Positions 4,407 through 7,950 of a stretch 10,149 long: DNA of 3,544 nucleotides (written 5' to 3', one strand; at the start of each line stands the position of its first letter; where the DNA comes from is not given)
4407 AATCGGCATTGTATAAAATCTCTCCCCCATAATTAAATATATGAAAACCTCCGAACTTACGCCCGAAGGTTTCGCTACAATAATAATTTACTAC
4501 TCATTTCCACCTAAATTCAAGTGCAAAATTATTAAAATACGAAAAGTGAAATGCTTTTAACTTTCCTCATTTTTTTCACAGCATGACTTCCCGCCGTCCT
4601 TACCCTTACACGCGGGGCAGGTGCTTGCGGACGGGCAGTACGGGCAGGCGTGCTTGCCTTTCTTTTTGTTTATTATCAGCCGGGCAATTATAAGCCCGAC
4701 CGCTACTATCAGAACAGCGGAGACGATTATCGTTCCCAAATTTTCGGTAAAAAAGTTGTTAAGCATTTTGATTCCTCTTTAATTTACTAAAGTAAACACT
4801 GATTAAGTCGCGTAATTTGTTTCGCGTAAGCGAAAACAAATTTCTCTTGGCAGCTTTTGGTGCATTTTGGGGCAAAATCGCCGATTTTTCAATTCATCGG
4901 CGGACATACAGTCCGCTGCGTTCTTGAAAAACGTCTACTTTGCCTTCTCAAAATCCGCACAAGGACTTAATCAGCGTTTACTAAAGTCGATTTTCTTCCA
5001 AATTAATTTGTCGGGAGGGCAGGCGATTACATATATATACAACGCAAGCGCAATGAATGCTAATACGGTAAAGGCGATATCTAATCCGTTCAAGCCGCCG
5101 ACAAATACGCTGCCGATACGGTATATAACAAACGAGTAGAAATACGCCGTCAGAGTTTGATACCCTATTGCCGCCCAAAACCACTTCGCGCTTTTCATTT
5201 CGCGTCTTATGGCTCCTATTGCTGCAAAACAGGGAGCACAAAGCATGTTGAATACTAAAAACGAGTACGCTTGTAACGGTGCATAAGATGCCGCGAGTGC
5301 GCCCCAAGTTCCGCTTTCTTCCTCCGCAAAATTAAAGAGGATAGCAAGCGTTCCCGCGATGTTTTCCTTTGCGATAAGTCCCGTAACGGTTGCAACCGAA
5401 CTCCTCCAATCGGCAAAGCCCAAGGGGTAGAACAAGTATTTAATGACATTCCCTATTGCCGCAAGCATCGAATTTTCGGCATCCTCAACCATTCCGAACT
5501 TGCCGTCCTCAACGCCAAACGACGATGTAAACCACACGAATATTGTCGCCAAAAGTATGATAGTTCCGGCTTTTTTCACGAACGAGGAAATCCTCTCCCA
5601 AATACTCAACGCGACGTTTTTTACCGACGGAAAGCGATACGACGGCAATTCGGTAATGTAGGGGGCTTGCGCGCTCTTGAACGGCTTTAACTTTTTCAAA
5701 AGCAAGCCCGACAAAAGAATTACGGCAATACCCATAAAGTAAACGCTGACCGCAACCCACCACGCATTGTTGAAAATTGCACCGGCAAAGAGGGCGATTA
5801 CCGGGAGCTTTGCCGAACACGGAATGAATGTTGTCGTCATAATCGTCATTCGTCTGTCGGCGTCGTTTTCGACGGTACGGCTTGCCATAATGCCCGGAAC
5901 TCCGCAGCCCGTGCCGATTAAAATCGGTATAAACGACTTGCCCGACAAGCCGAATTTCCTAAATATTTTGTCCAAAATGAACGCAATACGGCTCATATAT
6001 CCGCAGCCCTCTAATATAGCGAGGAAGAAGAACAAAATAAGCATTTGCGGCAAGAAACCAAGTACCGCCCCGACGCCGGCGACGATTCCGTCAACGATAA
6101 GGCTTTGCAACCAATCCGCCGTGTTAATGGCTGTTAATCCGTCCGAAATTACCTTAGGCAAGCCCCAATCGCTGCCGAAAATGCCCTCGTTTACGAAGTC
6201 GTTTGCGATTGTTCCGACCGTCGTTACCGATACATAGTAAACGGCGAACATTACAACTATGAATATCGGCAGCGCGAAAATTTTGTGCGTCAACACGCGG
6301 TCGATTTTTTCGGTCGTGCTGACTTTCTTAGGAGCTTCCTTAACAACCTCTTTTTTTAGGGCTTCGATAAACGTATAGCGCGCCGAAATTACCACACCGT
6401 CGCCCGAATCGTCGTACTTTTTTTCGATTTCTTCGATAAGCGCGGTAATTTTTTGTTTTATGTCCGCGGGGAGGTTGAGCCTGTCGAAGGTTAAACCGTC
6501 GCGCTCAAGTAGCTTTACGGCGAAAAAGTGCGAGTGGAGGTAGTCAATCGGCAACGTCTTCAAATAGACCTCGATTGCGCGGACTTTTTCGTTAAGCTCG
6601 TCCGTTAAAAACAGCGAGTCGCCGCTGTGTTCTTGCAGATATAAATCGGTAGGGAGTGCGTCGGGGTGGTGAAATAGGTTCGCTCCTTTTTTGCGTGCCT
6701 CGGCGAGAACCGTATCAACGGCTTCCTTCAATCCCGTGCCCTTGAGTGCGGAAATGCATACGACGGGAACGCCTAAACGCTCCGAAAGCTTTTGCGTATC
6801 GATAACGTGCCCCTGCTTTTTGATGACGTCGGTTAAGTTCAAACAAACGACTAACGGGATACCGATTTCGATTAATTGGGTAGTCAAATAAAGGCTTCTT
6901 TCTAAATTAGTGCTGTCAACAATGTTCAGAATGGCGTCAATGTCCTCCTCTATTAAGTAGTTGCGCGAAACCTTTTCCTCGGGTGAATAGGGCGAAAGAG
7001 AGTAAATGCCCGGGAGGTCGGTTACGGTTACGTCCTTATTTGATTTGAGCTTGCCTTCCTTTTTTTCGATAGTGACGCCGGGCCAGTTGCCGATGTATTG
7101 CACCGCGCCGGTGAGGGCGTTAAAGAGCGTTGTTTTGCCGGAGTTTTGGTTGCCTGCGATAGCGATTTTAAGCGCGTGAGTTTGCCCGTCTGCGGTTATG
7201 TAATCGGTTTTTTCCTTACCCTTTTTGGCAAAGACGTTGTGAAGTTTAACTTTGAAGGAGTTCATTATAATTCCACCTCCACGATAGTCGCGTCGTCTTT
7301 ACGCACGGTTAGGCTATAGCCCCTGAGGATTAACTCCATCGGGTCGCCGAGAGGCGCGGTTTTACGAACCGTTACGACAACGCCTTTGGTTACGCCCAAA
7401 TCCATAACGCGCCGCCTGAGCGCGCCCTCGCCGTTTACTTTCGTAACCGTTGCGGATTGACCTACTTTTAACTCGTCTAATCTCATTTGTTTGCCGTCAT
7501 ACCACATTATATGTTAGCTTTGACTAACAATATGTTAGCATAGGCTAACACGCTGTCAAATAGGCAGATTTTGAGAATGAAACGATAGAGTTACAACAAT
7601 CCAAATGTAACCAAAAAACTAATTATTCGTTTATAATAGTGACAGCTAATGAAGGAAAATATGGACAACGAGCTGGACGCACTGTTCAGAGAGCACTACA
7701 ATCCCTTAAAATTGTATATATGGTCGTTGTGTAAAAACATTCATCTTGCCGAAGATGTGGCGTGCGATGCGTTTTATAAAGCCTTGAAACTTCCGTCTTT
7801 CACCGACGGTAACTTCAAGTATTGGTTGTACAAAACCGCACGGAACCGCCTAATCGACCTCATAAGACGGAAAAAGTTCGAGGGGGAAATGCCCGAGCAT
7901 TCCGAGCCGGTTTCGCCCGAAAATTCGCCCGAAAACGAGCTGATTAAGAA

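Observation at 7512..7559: Two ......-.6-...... palindromes, two helical turns apart, on the feoAB promoter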

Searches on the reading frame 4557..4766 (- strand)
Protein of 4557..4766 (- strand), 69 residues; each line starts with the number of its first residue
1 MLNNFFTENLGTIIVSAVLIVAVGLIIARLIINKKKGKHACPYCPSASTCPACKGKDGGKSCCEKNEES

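Call 6: search_protein_families(library=pfam, proteins=[window:4557-4766:-])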
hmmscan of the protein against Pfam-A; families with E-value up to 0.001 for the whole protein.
window:4557-4766:- (69 aa): 1 family
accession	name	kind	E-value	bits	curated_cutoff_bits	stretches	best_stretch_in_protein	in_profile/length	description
PF12669.12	FeoB_associated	-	2e-05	25.2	27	1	11-62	1-43/44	FeoB-associated Cys-rich membrane protein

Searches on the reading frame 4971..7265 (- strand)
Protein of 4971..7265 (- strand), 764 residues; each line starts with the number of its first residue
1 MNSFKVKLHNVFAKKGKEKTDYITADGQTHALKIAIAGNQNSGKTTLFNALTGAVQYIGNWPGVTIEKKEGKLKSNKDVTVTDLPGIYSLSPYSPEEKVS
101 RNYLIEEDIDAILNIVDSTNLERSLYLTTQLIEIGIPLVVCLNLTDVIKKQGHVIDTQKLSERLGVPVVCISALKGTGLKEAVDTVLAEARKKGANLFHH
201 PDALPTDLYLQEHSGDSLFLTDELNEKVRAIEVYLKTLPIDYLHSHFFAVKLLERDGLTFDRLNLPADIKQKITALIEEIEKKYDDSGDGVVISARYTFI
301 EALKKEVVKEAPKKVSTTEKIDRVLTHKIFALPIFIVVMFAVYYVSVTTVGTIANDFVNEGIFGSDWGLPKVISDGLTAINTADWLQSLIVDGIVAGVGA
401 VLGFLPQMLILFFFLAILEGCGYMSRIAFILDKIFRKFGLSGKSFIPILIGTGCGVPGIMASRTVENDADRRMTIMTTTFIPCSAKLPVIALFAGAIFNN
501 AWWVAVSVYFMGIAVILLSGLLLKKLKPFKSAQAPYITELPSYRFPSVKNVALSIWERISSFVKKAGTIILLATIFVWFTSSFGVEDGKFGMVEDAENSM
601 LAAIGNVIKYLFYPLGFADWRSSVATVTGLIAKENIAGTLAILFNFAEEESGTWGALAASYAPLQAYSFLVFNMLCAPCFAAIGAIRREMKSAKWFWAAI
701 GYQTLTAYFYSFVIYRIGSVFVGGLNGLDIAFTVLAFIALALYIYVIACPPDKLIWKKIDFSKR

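Call 6: search_protein_families(library=pfam, proteins=[window:4971-7265:-])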
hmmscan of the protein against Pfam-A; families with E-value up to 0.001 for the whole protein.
window:4971-7265:- (764 aa): 9 families
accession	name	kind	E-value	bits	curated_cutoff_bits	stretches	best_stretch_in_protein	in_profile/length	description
PF02421.24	FeoB_N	-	3.4e-64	215.5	27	1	33-185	2-155/156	Ferrous iron transport protein B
PF07670.19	Gate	-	3.2e-33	114.7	29.6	2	402-496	2-103/104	Nucleoside recognition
PF01926.29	MMR_HSR1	-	3.9e-20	72.5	21.9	1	33-143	1-112/113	50S ribosome-binding GTPase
PF07664.17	FeoB_C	-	9.3e-17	60.9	26.6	1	506-558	2-54/54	Ferrous iron transport protein B C terminus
PF17910.6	FeoB_Cyto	-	9.6e-15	55.2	23.4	1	222-309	3-90/90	FeoB cytosolic helical domain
PF09439.16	SRPRB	-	7.1e-06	25.9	25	1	33-129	5-93/178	Signal recognition particle receptor beta subunit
PF00009.33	GTP_EFTU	-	9.9e-05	22.4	26.5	0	125-188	111-184/188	Elongation factor Tu GTP binding domain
PF00350.29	Dynamin_N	-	0.00012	22.6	27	0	34-54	1-21/168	Dynamin family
PF03193.22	RsgA_GTPase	-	0.00025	21.3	30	0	119-182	40-100/174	RsgA GTPase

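Call 8: find_encoding_contigs(protein=window:4971-7265:-, flank=10000, max_places=10)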
Protein window:4971-7265:- (764 aa): no gene with exactly this product is on record in the collection.

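Call 9: find_related_loci(query=window:4971-7265:-, collection=genome_contigs, flank=4000)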
Query window:4971-7265:- (764 aa) in genome_contigs; peptide patterns used: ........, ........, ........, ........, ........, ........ (x = any residue, [..] = any of these).
261 stretches matched a pattern; 45 encode a relative of the query (tblastn E <= 1e-3); 45 distinct loci.
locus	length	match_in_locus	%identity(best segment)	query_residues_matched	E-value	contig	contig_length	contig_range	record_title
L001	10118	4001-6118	49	27-743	0e+0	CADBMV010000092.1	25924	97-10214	MAG: uncultured Erysipelotrichaceae bacterium isolate RUG14118 genome assembly, contig: RUG14118_asm_92, whole genome sh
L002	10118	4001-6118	49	28-743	0e+0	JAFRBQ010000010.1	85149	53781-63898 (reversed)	MAG: Erysipelotrichaceae bacterium isolate RGIG2348 Goat_Ileum-2__c119859, whole genome shotgun sequence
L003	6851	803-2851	48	28-723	0e+0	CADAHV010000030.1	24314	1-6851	MAG: uncultured Erysipelotrichaceae bacterium isolate RUG13309 genome assembly, contig: RUG13309_asm_30, whole genome sh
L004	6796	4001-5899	39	32-720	1e-146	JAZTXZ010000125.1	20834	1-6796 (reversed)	MAG: Candidatus Avispirillum sp. isolate T1900045328_YK20190017.MAGScoT_cleanbin_000020 SGB_6485_k141_386631, whole geno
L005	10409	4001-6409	57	27-747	3e-141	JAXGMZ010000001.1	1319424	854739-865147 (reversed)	MAG: Evtepia sp. isolate AnMBR.bin244 bin244_1, whole genome shotgun sequence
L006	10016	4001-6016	36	7-749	2e-134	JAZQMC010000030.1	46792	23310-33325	MAG: Candidatus Fimenecus sp. isolate T1900044607_TS20190073.MAGScoT_cleanbin_000013 SGB_760_k141_1899433, whole genome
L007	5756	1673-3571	38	32-720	3e-133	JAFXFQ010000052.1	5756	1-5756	MAG: Clostridia bacterium isolate RGIG6372 Sheep_Rectum-4__c193647, whole genome shotgun sequence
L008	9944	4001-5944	37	32-744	4e-131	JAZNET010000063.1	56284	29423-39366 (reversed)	MAG: Acutalibacteraceae bacterium isolate T1900044718_TS20190184.MAGScoT_cleanbin_000006 SGB_1894_k141_10446, whole geno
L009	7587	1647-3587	36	32-749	5e-125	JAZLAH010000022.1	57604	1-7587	MAG: Candidatus Fimenecus sp. isolate T1900045079_TC20190073.MAGScoT_cleanbin_000018 SGB_4648_k141_1030588, whole genome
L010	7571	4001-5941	35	32-749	8e-123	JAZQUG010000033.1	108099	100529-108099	MAG: Candidatus Fimenecus sp. isolate T1900045181_TC20190177.MAGScoT_cleanbin_000015 SGB_5242_k141_2738544, whole genome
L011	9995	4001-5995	34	25-759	4e-122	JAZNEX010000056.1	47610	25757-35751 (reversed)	MAG: Acutalibacteraceae bacterium isolate T1900044717_TS20190183.MAGScoT_cleanbin_000002 SGB_1887_k141_386062, whole gen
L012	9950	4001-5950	38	32-748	2e-128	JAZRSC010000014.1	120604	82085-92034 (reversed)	MAG: Acutalibacteraceae bacterium isolate T1900045349_YK20190039.MAGScoT_cleanbin_000011 SGB_6736_k141_513534, whole gen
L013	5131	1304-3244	35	32-749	4e-122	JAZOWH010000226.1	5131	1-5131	MAG: Candidatus Fimenecus sp. isolate T1900045523_YK20190217.MAGScoT_cleanbin_000058 SGB_7656_k141_927926, whole genome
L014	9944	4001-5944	35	30-747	4e-121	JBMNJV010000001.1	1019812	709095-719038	MAG: Saccharofermentanales bacterium isolate SBF912LR0HQ0039 contig_43135, whole genome shotgun sequence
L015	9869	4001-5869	36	28-720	9e-119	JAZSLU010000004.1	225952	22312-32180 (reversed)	MAG: Acutalibacteraceae bacterium isolate T1900044557_TS20190023.MAGScoT_cleanbin_000009 SGB_314_k141_3615741, whole gen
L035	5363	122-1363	41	296-723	5e-90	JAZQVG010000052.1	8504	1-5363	MAG: Christensenellaceae bacterium isolate T1900045171_TC20190165.MAGScoT_cleanbin_000005 SGB_5190_k141_1625355, whole g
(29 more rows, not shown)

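Call 46: find_homologous_proteins(query=window:4971-7265:-, max_evalue=1e-50)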
Query window:4971-7265:- (764 aa): 8000 proteins with E <= 1e-50 among 8000 candidates; the best 120 are listed.
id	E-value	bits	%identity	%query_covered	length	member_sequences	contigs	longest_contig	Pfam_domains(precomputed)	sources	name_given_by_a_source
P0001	0.0e+0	1706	100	100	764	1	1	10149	PF01926.30,PF07664.18,PF09439.17,PF02421.25,PF17910.7,PF07670.20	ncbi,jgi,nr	ncbi:MAG: ferrous iron transport protein B [Christensenellaceae bacterium]|jgi:ferrous iron transpor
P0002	8.7e-259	879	58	90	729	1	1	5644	PF01926.30,PF07664.18,PF02421.25,PF17910.7,PF07670.20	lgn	-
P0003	1.8e-258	878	58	90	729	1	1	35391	PF01926.30,PF07664.18,PF02421.25,PF17910.7,PF07670.20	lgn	-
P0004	2.4e-258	877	58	90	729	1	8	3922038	PF01926.30,PF07664.18,PF02421.25,PF17910.7,PF07670.20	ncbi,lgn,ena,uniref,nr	ncbi:ferrous iron transport protein B [[Clostridium] hylemonae]|uniref:ferrous iron transport protei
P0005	2.8e-258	877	58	90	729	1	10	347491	PF01926.30,PF07664.18,PF02421.25,PF17910.7,PF07670.20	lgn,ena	-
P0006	2.8e-258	877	58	90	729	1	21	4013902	PF01926.30,PF07664.18,PF02421.25,PF17910.7,PF07670.20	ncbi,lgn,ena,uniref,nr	ncbi:ferrous iron transport protein B [[Clostridium] hylemonae]|uniref:ferrous iron transport protei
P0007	3.2e-258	877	58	90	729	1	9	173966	PF01926.30,PF07664.18,PF02421.25,PF17910.7,PF07670.20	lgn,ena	-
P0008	3.5e-258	877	58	90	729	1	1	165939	PF01926.30,PF07664.18,PF02421.25,PF17910.7,PF07670.20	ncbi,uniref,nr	ncbi:ferrous iron transport protein B [[Clostridium] hylemonae]|uniref:ferrous iron transport protei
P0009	3.5e-258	877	58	90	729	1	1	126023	PF01926.30,PF07664.18,PF02421.25,PF17910.7,PF07670.20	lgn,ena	-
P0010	4.6e-258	876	58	90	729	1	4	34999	PF01926.30,PF07664.18,PF02421.25,PF17910.7,PF07670.20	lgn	-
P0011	4.6e-258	876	58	90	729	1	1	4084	PF01926.30,PF07664.18,PF02421.25,PF17910.7,PF07670.20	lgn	-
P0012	5.4e-258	876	58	90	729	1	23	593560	PF01926.30,PF07664.18,PF02421.25,PF17910.7,PF07670.20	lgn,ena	-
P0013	5.8e-258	876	58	94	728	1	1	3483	PF01926.30,PF07664.18,PF02421.25,PF17910.7,PF07670.20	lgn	-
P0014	6.6e-258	876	58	90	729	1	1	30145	PF01926.30,PF07664.18,PF02421.25,PF17910.7,PF07670.20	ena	-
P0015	6.8e-258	876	58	90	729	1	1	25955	PF01926.30,PF07664.18,PF02421.25,PF17910.7,PF07670.20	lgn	-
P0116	1.6e-253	861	57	94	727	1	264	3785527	PF01926.30,PF07664.18,PF02421.25,PF17910.7,PF07670.20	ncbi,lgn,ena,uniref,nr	ncbi:ferrous iron transport protein B [[Clostridium] scindens]|uniref:Ferrous iron transport protein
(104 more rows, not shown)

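Call 47: find_encoding_contigs(protein=P0116, flank=6000, max_places=2)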
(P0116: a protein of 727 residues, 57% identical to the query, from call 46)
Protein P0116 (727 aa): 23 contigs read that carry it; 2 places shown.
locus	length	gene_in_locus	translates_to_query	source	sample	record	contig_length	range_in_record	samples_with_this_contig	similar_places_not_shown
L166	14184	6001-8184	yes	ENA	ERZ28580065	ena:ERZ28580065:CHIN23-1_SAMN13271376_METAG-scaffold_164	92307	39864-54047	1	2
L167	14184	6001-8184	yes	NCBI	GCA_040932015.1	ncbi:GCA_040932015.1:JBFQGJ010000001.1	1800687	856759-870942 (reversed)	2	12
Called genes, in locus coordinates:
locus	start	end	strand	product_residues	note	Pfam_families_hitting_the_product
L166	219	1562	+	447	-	PF01547:SBP_bac_1, PF13531:SBP_bac_11 (faint), PF13416:SBP_bac_8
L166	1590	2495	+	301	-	PF00528:BPD_transp_1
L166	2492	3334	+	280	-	PF00528:BPD_transp_1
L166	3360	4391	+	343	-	PF01408:GFO_IDH_MocA, PF02894:GFO_IDH_MocA_C, PF22725:GFO_IDH_MocA_C3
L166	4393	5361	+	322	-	PF04909:Amidohydro_2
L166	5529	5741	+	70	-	PF04023:FeoA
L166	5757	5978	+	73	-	PF04023:FeoA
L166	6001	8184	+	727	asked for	PF01926:MMR_HSR1, PF02421:FeoB_N, PF17910:FeoB_Cyto, PF07670:Gate, PF07664:FeoB_C, PF07670:Gate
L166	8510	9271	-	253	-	PF01925:TauE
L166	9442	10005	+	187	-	PF01966:HD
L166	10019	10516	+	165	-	PF04892:VanZ-LLP1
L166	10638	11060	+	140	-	PF00164:Ribosom_S12_S23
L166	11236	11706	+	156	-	PF00177:Ribosomal_S7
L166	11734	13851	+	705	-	PF00009:GTP_EFTU, PF22042:EF-G_D2, PF03144:GTP_EFTU_D2, PF14492:EFG_III, PF16658:RF3_C (faint), PF03764:EFG_IV, PF00679:EFG_C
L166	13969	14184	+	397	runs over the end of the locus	PF00009:GTP_EFTU, PF03144:GTP_EFTU_D2, PF03143:GTP_EFTU_D3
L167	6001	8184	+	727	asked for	PF01926:MMR_HSR1, PF02421:FeoB_N, PF17910:FeoB_Cyto, PF07670:Gate, PF07664:FeoB_C, PF07670:Gate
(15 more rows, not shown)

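Call 48: find_encoding_contigs(protein=P0006, flank=6000, max_places=1)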
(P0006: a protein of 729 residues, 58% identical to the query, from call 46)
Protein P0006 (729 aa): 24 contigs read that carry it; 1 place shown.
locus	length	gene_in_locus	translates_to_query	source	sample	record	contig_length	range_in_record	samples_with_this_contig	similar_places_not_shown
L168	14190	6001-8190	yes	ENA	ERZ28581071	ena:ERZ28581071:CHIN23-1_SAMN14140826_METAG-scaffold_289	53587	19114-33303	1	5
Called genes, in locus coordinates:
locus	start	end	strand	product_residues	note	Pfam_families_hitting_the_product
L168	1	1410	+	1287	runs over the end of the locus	PF04563:RNA_pol_Rpb2_1, PF04561:RNA_pol_Rpb2_2, PF04565:RNA_pol_Rpb2_3, PF10385:RNA_pol_Rpb2_45, PF00562:RNA_pol_Rpb2_6, PF04560:RNA_pol_Rpb2_7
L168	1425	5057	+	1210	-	PF04997:RNA_pol_Rpb1_1, PF00623:RNA_pol_Rpb1_2, PF04983:RNA_pol_Rpb1_3, PF05000:RNA_pol_Rpb1_4, PF04998:RNA_pol_Rpb1_5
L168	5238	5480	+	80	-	PF01475:FUR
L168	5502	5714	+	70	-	PF04023:FeoA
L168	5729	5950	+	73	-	PF04023:FeoA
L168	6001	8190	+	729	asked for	PF01926:MMR_HSR1, PF02421:FeoB_N, PF17910:FeoB_Cyto, PF07670:Gate, PF07664:FeoB_C, PF07670:Gate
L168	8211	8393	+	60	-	PF12669:FeoB_associated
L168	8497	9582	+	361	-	PF01321:Creatinase_N, PF00557:Peptidase_M24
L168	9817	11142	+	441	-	PF01554:MatE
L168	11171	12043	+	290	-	PF00528:BPD_transp_1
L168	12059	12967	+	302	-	PF00528:BPD_transp_1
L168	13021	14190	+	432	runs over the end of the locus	PF01547:SBP_bac_1, PF13416:SBP_bac_8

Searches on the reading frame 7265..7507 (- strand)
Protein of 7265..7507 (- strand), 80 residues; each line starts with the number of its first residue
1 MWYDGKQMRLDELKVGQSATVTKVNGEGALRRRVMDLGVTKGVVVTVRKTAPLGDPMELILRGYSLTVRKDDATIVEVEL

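Call 6: search_protein_families(library=pfam, proteins=[window:7265-7507:-])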
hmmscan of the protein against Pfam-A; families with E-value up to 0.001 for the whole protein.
window:7265-7507:- (80 aa): 1 family
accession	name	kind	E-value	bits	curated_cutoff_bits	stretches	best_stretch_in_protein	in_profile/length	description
PF04023.20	FeoA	-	5.6e-20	71.6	23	1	8-79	1-73/74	FeoA domain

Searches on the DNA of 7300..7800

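Call 57: search_rna_families(source=window, start=7300, end=7800, threshold=evalue, max_evalue=1)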
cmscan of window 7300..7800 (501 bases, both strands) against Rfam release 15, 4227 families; matches with E-value up to 1: 0.
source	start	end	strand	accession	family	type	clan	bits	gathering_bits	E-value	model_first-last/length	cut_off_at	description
